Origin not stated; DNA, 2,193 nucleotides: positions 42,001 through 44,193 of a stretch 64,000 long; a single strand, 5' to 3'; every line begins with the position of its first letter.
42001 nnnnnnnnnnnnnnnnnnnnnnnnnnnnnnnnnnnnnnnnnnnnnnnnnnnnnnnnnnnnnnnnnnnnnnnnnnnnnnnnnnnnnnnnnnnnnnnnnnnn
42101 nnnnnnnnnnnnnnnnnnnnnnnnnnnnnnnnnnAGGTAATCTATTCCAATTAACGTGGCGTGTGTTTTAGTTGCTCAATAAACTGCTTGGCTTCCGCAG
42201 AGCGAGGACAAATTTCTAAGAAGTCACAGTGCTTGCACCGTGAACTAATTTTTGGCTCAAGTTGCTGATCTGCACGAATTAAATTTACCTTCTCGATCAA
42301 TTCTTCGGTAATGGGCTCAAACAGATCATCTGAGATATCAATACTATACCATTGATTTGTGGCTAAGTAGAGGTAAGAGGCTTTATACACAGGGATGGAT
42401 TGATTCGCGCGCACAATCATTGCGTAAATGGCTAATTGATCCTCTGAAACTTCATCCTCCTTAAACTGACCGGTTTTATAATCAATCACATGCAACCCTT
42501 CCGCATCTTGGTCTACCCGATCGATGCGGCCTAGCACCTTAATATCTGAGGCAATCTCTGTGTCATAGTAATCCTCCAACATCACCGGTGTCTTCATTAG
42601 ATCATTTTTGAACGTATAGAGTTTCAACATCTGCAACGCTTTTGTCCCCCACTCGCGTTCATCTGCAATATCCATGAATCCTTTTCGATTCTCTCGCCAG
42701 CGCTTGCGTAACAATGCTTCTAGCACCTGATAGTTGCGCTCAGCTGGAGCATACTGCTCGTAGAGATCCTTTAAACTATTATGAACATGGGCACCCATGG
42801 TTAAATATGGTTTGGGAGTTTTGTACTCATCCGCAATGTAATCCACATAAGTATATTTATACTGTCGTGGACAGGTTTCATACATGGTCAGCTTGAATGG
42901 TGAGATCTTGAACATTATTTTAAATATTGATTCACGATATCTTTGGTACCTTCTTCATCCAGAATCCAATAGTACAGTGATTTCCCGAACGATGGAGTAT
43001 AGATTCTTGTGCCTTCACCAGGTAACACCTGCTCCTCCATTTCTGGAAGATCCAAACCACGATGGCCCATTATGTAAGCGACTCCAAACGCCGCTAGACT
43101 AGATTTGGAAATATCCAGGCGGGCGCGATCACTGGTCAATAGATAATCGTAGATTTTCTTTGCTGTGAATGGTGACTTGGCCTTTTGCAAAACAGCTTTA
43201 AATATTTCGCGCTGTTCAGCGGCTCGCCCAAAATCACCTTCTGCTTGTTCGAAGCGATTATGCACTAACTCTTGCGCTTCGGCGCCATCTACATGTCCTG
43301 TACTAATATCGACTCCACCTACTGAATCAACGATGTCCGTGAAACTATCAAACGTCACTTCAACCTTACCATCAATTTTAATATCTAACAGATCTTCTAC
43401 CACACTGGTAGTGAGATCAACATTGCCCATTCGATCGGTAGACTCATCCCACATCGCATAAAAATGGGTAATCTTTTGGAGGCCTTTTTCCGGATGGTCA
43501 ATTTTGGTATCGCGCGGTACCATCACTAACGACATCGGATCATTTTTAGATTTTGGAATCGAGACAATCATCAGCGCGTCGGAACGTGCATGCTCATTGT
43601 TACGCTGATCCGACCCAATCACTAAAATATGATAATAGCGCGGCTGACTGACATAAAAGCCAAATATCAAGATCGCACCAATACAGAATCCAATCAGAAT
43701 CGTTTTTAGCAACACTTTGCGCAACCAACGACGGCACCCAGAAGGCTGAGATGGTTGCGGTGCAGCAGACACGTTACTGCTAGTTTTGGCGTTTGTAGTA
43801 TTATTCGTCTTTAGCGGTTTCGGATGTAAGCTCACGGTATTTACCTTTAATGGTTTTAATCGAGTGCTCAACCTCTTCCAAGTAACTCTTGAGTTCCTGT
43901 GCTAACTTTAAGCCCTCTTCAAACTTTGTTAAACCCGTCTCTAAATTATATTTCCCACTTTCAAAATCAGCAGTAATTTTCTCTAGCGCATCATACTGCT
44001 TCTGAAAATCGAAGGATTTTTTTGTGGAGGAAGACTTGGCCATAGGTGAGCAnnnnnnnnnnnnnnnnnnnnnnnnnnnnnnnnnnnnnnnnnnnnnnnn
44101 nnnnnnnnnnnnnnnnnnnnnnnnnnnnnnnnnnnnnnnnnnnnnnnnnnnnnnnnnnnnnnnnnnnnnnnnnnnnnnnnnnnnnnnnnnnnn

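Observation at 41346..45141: Nuclease-rich putative operon: xseA-xseB-LCP-Cas4-like Fe-S nuclease-DEDDy exonuclease, with stop/start overlaps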

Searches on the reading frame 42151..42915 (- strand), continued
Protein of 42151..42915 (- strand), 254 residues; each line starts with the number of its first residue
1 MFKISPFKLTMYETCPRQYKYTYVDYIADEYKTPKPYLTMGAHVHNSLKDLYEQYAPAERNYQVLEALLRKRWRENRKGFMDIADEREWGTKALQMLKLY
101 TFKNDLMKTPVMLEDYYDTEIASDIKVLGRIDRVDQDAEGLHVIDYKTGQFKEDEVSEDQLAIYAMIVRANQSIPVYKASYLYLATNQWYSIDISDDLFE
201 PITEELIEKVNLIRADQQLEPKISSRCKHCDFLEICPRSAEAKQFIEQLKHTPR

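Call 62: find_homologous_proteins(query=L155:6773-7645:+, max_evalue=0.001)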
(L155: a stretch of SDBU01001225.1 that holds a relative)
Query L155:6773-7645:+ (291 aa): 6469 proteins with E <= 0.001 among 8000 candidates; the best 120 are listed.
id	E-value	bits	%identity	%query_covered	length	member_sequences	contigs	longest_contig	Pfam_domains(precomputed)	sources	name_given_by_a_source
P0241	8.3e-189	644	100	97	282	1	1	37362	PF13482.13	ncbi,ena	-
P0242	1.5e-147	509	79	95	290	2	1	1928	PF13482.13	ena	-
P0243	2.7e-147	508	80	95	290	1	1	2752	PF13482.13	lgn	-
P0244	1.1e-146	506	79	95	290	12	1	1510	PF13482.13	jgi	-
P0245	1.6e-146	505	79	95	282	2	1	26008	PF13482.13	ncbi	-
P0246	6.7e-146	503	78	95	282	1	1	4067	PF13482.13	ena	-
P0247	1.4e-145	502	78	96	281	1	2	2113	PF13482.13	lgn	-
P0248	1.5e-145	502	77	95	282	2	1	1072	PF13482.13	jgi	-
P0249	2.0e-145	502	79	95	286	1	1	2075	PF13482.13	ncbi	-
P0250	9.6e-145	500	78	95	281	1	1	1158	PF13482.13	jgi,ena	-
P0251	4.8e-144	497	75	97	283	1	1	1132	PF13482.13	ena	-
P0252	5.2e-144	497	76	97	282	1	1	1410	PF13482.13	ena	-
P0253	8.4e-144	496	77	95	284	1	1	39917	PF13482.13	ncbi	ncbi:ribonuclease H-like domain-containing protein [Chloroflexota bacterium]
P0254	1.2e-143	496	74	95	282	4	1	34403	PF13482.13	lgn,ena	-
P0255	8.0e-143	493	77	96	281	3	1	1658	PF13482.13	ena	-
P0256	1.2e-142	493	77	95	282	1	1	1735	PF13482.13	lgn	-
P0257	3.4e-142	491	74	97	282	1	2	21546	PF13482.13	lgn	-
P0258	4.8e-141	487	77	95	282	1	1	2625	PF13482.13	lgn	-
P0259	2.4e-140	485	75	95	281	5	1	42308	PF13482.13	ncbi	ncbi:ribonuclease H-like domain-containing protein [Bacteroidota bacterium]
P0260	7.9e-140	483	75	95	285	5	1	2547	PF13482.13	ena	-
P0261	2.3e-139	482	74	95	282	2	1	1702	PF13482.13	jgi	-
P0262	1.6e-138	479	73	96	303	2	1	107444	PF13482.13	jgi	-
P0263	2.1e-138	479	73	98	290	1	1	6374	PF13482.13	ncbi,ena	-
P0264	2.1e-138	479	75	95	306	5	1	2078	PF13482.13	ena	-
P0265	3.8e-138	478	74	96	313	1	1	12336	PF13482.13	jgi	-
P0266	2.2e-137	475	71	97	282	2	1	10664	PF13482.13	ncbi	-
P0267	2.9e-135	468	71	96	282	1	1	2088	PF13482.13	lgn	-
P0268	4.6e-133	461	71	95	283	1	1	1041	PF13482.13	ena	-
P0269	4.9e-133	461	73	95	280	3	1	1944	PF13482.13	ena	-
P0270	5.8e-133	461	71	95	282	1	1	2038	PF13482.13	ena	-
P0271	1.2e-132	460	71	95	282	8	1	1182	PF13482.13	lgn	-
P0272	2.1e-132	459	72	96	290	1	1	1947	PF13482.13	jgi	-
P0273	4.0e-131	455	72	97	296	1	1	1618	PF13482.13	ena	-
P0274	4.6e-131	455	69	98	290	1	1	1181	PF13482.13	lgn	-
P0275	1.2e-130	453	71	96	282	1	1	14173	PF13482.13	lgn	-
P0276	1.8e-129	449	70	95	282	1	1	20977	PF13482.13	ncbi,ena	-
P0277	2.5e-129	449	69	97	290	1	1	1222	PF13482.13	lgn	-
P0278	3.7e-129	448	69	95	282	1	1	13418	PF13482.13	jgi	jgi:hypothetical protein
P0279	2.0e-126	439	67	99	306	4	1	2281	PF13482.13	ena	-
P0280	8.3e-126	437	70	96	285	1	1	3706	PF13482.13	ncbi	-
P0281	4.0e-125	435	68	95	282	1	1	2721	PF13482.13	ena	-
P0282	1.4e-124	433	67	98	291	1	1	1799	PF13482.13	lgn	-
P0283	2.6e-123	429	67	95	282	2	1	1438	PF13482.13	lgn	-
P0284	1.4e-122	427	68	95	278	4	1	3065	PF13482.13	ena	-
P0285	9.6e-121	421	67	94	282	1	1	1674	PF13482.13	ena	-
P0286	1.3e-120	420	68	95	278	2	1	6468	PF13482.13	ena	-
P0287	1.6e-120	420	69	91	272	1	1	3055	PF13482.13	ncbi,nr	ncbi:MAG: ribonuclease H-like domain-containing protein [Chloroflexota bacterium]|nr:ribonuclease H-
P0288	1.3e-119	417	77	82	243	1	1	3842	PF13482.13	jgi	-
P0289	2.8e-119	416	69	92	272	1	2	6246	PF13482.13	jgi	-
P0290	3.7e-119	415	68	95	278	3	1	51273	PF13482.13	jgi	-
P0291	4.4e-119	415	64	95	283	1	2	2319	PF13482.13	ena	-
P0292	4.7e-119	415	64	96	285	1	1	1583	PF13482.13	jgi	jgi:uncharacterized protein YprB with RNaseH-like and TPR domain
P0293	5.5e-119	415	67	95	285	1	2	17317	PF13482.13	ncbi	-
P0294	8.1e-119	414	69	91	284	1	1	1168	PF13482.13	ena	-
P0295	4.2e-118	412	64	96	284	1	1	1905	PF13482.13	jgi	-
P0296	1.2e-117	411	66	95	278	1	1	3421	PF13482.13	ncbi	-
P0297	4.0e-117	409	67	94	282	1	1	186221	PF13482.13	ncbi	ncbi:MAG: ribonuclease H-like domain-containing protein [Chloroflexota bacterium]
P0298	5.8e-117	408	66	93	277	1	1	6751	PF13482.13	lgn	-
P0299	9.7e-117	408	63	96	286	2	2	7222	PF13482.13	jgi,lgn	jgi:uncharacterized protein YprB with RNaseH-like and TPR domain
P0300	1.7e-116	407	64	95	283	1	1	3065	PF13482.13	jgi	jgi:uncharacterized protein YprB with RNaseH-like and TPR domain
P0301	2.1e-116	406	66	94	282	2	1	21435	PF13482.13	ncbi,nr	ncbi:MAG: ribonuclease H-like domain-containing protein [Chloroflexi bacterium]|nr:ribonuclease H-li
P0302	3.4e-116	406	64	96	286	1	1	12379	PF13482.13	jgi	jgi:uncharacterized protein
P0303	3.5e-116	406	62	97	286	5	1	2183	PF13482.13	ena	-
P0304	5.5e-116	405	63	94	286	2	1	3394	PF13482.13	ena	-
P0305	9.1e-116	404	62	96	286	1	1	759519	PF13482.13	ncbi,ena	-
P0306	1.2e-115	404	66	95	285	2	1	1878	PF13482.13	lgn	-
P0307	2.6e-115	403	64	95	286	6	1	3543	PF13482.13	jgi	jgi:uncharacterized protein YprB with RNaseH-like and TPR domain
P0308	2.6e-115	403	67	95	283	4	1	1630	PF13482.13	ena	-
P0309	5.9e-115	402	63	96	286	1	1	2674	PF13482.13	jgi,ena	-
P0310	1.8e-114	400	64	94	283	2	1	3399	PF13482.13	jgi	jgi:uncharacterized protein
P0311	4.4e-114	399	63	97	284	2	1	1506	PF13482.13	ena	-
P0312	1.6e-113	397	62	96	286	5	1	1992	PF13482.13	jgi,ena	-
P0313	2.6e-113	396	64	94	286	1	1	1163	PF13482.13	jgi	jgi:uncharacterized protein YprB with RNaseH-like and TPR domain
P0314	4.2e-113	396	61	96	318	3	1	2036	PF13482.13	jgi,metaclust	metaclust:\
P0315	5.3e-113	395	61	96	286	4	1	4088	PF13482.13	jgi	jgi:uncharacterized protein YprB with RNaseH-like and TPR domain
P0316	6.3e-113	395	62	94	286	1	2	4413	PF13482.13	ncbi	-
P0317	6.7e-113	395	63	94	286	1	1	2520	PF13482.13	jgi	jgi:uncharacterized protein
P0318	1.1e-112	394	64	94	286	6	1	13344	PF13482.13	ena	-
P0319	1.6e-112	394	64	94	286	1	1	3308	PF13482.13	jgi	jgi:uncharacterized protein YprB with RNaseH-like and TPR domain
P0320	2.6e-112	393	61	96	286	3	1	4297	PF13482.13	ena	-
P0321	2.9e-112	393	61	96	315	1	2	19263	PF13482.13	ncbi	-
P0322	4.5e-112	392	61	94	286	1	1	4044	PF13482.13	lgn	-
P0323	7.0e-112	392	60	96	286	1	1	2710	PF13482.13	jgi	jgi:uncharacterized protein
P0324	1.1e-111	391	62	94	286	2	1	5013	PF13482.13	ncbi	-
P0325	1.2e-111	391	61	96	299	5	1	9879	PF13482.13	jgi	jgi:uncharacterized protein YprB with RNaseH-like and TPR domain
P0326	1.4e-111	391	61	96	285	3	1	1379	PF13482.13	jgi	jgi:uncharacterized protein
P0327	2.5e-111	390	60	99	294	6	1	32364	PF13482.13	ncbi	-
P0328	2.6e-111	390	62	94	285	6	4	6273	PF13482.13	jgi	jgi:uncharacterized protein YprB with RNaseH-like and TPR domain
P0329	6.4e-111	388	61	94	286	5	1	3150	PF13482.13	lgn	-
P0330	6.5e-111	388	62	95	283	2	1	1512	PF13482.13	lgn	-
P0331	8.5e-111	388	63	94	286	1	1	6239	PF13482.13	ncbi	-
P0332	9.9e-111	388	60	96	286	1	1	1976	PF13482.13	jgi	jgi:hypothetical protein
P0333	1.1e-110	388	64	94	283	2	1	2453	PF13482.13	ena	-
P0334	1.3e-110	387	63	96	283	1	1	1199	PF13482.13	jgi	jgi:uncharacterized protein YprB with RNaseH-like and TPR domain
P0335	1.9e-110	387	63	96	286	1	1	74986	PF13482.13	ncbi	-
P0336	2.9e-110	386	64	94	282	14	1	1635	PF13482.13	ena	-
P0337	5.6e-110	385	64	94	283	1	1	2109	PF13482.13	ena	-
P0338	5.8e-110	385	59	99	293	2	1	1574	PF13482.13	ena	-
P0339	7.0e-110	385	64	96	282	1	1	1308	PF13482.13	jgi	jgi:uncharacterized protein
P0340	7.7e-110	385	63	96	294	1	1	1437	PF13482.13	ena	-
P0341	1.3e-109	384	61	96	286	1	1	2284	PF13482.13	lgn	-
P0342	1.3e-109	384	60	94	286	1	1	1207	PF13482.13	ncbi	-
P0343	2.6e-109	383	59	96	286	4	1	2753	PF13482.13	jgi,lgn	jgi:uncharacterized protein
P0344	3.5e-109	383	62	94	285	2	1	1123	PF13482.13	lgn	-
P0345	4.1e-109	383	61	94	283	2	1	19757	PF13482.13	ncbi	ncbi:ribonuclease H-like domain-containing protein [Chloroflexota bacterium]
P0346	9.6e-109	381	64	94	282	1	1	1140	PF13482.13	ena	-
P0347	3.1e-108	380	62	94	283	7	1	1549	PF13482.13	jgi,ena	-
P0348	9.6e-108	378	62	94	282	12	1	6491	PF13482.13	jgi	jgi:uncharacterized protein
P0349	2.6e-107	377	61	94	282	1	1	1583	PF13482.13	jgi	jgi:uncharacterized protein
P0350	3.3e-107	376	61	95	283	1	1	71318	PF13482.13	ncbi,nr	ncbi:MAG: ribonuclease H-like domain-containing protein [Dehalococcoidales bacterium]|nr:ribonucleas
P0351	9.1e-107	375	61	94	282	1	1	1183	PF13482.13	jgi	jgi:hypothetical protein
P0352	4.8e-106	372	61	95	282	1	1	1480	PF13482.13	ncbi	-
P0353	3.3e-105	370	59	94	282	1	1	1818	PF13482.13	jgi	jgi:uncharacterized protein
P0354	4.5e-105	369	60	95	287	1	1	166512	PF13482.13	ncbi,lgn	-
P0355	6.9e-104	365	70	78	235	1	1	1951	PF13482.13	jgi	jgi:uncharacterized protein YprB with RNaseH-like and TPR domain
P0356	8.5e-104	365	78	71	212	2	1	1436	PF13482.13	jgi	-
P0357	2.0e-103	364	73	76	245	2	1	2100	PF13482.13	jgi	-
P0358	8.3e-103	362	58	95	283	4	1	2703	PF13482.13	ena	-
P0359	9.4e-103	362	60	94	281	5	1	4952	PF13482.13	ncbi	-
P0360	4.8e-102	359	58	97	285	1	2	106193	PF13482.13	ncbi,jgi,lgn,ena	-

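Call 63: find_encoding_contigs(protein=P0297, flank=4000, max_places=1)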
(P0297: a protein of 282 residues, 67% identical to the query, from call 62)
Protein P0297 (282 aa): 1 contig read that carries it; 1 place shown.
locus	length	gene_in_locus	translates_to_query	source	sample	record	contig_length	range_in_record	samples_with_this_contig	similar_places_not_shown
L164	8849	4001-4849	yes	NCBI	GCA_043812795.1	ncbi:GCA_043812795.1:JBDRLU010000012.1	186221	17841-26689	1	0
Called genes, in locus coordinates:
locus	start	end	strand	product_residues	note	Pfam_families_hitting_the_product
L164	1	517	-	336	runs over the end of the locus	PF00072:Response_reg, PF13487:HD_5, PF01966:HD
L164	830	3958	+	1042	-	PF17159:MASE3, PF13188:PAS_8 (faint), PF08448:PAS_4 (weak), PF00989:PAS (weak), PF08448:PAS_4, PF13426:PAS_9, PF00512:HisKA, PF02518:HATPase_c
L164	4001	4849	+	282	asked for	PF13482:RNase_H_2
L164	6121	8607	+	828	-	PF20437:LonC_helical, PF13654:AAA_32, PF20436:LonB_AAA-LID, PF05362:Lon_C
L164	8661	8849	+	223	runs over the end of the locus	PF00027:cNMP_binding, PF13545:HTH_Crp_2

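Call 64: find_encoding_contigs(protein=P0350, flank=4000, max_places=1)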
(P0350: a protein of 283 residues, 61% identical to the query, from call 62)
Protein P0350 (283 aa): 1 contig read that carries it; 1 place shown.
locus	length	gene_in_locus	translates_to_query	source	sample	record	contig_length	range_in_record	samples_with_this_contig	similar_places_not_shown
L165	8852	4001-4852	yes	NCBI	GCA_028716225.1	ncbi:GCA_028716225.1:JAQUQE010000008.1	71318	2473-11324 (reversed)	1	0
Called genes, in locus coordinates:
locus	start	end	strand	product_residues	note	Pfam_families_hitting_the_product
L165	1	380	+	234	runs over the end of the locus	PF13549:ATP-grasp_5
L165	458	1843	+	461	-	PF02629:CoA_binding, PF13380:CoA_binding_2, PF13607:Succ_CoA_lig, PF19045:Ligase_CoA_2 (weak)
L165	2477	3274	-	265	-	-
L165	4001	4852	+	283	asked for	PF13482:RNase_H_2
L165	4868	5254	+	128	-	PF04126:Cyclophil_like, PF18050:Cyclophil_like2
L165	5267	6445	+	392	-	PF00817:IMS, PF11798:IMS_HHH (faint), PF21999:IMS_HHH_1, PF11799:IMS_C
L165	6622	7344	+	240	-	-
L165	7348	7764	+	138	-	PF08271:Zn_Ribbon_TF (weak)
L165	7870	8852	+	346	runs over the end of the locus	PF20796:PDDEXK_13 (weak), PF22558:REase-ARP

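Call 65: find_encoding_contigs(protein=P0360, flank=4000, max_places=1)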
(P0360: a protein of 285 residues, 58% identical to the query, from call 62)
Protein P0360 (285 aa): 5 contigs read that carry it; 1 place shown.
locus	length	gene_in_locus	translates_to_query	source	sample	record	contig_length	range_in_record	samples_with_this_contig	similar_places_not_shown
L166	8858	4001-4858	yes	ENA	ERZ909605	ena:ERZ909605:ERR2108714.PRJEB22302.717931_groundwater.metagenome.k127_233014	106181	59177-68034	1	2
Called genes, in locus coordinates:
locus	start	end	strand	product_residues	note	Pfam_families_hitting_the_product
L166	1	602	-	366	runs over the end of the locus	PF01699:Na_Ca_ex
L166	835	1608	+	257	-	PF00160:Pro_isomerase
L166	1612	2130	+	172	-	PF00160:Pro_isomerase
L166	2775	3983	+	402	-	PF22694:CtpB_N-like, PF00595:PDZ, PF13180:PDZ_2, PF17820:PDZ_6, PF03572:Peptidase_S41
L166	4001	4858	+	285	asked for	PF13482:RNase_H_2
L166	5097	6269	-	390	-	PF00155:Aminotran_1_2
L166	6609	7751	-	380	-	-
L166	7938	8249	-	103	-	PF24696:UGSC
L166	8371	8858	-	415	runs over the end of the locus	PF02515:CoA_transf_3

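Call 81: find_related_loci(query=A2, collection=viral_contigs, flank=3000)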
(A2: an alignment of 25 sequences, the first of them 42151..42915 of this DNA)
Query A2 (254 aa) in viral_contigs; peptide patterns used: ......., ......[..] (x = any residue, [..] = any of these).
600 stretches matched a pattern (row limit reached: there are more); 60 encode a relative of the query (tblastn E <= 1e-3); 60 distinct loci.
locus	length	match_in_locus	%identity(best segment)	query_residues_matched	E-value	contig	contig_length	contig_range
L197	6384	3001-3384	34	115-232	7e-11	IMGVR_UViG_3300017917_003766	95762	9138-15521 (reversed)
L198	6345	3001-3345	38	121-231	1e-10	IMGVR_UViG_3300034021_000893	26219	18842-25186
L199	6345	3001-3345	38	121-231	1e-10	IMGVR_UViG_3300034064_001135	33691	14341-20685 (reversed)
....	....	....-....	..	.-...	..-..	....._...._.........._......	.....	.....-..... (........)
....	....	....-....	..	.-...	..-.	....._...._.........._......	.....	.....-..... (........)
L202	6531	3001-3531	29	3-181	1e-9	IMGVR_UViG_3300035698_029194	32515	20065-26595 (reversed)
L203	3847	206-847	25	2-237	2e-9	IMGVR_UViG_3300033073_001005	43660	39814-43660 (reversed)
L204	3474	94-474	31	121-240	2e-9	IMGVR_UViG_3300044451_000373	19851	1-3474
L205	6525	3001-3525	23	3-188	2e-9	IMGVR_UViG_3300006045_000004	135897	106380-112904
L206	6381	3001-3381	32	111-232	4e-9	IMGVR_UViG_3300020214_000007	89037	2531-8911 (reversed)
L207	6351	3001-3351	33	121-232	9e-9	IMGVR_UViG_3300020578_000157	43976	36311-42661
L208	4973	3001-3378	32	115-231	8e-9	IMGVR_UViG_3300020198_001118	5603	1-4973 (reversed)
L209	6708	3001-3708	21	3-240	9e-9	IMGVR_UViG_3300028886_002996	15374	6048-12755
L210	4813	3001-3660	25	8-231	2e-8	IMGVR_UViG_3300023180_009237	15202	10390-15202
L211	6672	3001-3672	24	8-239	2e-8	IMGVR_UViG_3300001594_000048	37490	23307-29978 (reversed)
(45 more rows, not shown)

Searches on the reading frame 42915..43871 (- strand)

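Call 3: search_protein_families(library=pfam, proteins=[window:42915-43871:-], max_evalue=0.01)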
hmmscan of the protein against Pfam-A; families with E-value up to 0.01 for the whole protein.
window:42915-43871:- (318 aa): 1 family
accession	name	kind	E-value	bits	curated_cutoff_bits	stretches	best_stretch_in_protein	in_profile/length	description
PF03816.19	LytR_cpsA_psr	-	4.8e-21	75.9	24.6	2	96-190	1-89/150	LytR_cpsA_psr family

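Call 4: search_protein_families(library=ncbifam, proteins=[window:42915-43871:-], max_evalue=0.01)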
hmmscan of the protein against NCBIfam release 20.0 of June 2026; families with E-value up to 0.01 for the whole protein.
window:42915-43871:- (318 aa): 4 families
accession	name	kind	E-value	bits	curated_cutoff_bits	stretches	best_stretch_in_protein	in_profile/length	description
NF006897.1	PRK09379.1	equivalog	5.6e-30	104.6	441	1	81-315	61-292/298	polyisoprenyl-teichoic acid--peptidoglycan teichoic acid transferase TagU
TIGR00350.1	lytR_cpsA_psr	domain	2.5e-22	79.8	62.3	1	95-232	1-151/152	LCP family glycopolymer transferase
NF047591.1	ligase_LytR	equivalog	7.8e-12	45.1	450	2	86-190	68-171/336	glycopolymer--peptidoglycan transferase LytR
NF051849.1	LCP_trans_Cps2A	equivalog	2.1e-08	33.8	650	1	95-236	239-390/477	LCP family glycopolymer transferase CpsA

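Call 26: search_protein_families(library=padloc, proteins=[window:42915-43871:-], max_evalue=0.01)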
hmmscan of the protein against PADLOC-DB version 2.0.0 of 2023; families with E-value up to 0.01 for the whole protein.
window:42915-43871:- (318 aa): 0 families

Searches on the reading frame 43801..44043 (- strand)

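Call 3: search_protein_families(library=pfam, proteins=[window:43801-44043:-], max_evalue=0.01)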
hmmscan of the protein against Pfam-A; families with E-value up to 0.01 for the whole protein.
window:43801-44043:- (80 aa): 2 families
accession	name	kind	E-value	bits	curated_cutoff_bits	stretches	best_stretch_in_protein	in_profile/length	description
PF02609.21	Exonuc_VII_S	-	2.3e-09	37.6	24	1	13-63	1-51/52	Exonuclease VII small subunit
PF10241.14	KxDL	-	0.00035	21.2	27.2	1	34-70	43-79/86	Uncharacterized conserved protein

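Call 4: search_protein_families(library=ncbifam, proteins=[window:43801-44043:-], max_evalue=0.01)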
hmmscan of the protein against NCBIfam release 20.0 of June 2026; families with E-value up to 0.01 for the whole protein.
window:43801-44043:- (80 aa): 12 families
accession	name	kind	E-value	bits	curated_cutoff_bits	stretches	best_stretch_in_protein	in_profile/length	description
NF002140.0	PRK00977.1-4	equivalog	1.7e-11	43.7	71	1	6-76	5-75/81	exodeoxyribonuclease VII small subunit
TIGR01280.1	xseB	equivalog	3.2e-11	43.1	35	1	13-66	2-55/57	exodeoxyribonuclease VII small subunit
NF002138.0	PRK00977.1-2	equivalog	1.2e-09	37.8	77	1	9-65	4-60/77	exodeoxyribonuclease VII small subunit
NF002137.0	PRK00977.1-1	equivalog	5.2e-09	35.9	94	1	7-63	5-61/80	exodeoxyribonuclease VII small subunit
NF010670.0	PRK14067.1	equivalog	9.4e-08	31.7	107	1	6-71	3-69/81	exodeoxyribonuclease VII small subunit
NF002141.0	PRK00977.1-5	equivalog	2.5e-07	30.5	92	1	10-75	20-86/93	exodeoxyribonuclease VII small subunit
NF002139.0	PRK00977.1-3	equivalog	5.3e-07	29.7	68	1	7-71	9-73/84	exodeoxyribonuclease VII small subunit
NF010666.0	PRK14063.1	equivalog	6.7e-06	26.1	111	1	8-79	4-75/78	exodeoxyribonuclease VII small subunit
NF010669.0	PRK14066.1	equivalog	0.0001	22.5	113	1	13-65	6-58/76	exodeoxyribonuclease VII small subunit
NF010672.0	PRK14069.1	equivalog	0.0048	17.2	123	1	8-66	5-63/95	exodeoxyribonuclease VII small subunit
NF003034.1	PRK03918.1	equivalog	0.007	14.4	700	1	14-77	292-355/878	DNA double-strand break repair ATPase Rad50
NF052612.1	sll0565_fam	equivalog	0.008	16.6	50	0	49-78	1-30/106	sll0565 family protein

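Call 26: search_protein_families(library=padloc, proteins=[window:43801-44043:-], max_evalue=0.01)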
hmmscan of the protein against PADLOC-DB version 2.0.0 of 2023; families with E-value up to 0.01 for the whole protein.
window:43801-44043:- (80 aa): 0 families
